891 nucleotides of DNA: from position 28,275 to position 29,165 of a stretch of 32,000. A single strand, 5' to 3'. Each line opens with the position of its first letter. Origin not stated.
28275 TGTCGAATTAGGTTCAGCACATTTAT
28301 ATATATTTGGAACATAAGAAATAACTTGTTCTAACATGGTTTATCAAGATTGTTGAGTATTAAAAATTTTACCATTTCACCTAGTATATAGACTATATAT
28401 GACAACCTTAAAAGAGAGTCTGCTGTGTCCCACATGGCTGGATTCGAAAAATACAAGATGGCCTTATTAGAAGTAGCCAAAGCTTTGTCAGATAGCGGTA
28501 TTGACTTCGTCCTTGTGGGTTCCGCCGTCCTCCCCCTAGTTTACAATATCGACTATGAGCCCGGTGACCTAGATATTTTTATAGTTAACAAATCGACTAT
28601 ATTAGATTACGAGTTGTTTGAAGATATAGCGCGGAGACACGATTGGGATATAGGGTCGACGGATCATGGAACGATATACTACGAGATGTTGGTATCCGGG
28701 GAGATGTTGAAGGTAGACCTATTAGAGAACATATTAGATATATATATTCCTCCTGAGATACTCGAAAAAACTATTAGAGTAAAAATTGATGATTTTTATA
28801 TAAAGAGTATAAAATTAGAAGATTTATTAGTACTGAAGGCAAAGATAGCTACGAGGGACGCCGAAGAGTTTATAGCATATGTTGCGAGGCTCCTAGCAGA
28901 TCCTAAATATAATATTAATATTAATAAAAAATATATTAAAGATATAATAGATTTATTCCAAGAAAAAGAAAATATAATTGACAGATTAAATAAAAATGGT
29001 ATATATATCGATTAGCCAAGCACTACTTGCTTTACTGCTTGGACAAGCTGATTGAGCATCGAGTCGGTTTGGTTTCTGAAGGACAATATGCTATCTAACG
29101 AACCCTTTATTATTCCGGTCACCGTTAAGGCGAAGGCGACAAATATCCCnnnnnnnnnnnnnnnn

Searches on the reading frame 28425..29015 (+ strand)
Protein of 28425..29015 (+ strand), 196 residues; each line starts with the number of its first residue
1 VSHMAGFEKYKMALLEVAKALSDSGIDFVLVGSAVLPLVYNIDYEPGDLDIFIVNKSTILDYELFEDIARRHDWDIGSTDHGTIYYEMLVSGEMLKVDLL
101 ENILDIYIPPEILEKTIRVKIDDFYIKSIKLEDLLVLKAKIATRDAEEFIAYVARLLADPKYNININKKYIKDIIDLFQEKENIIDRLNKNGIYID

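Call 17: find_encoding_contigs(protein=window:28425-29015:+, flank=4000, max_places=8)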
Protein window:28425-29015:+ (196 aa): no gene with exactly this product is on record in the collection.

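Call 65: search_protein_families(library=pfam, max_evalue=1, proteins=[window:28425-29015:+])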
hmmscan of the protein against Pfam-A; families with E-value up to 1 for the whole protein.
window:28425-29015:+ (196 aa): 1 family
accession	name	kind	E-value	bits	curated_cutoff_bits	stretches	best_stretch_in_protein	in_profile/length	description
PF09970.15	DUF2204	-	1.2e-54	185.2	20.3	1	11-188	2-179/181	Nucleotidyl transferase of unknown function (DUF2204)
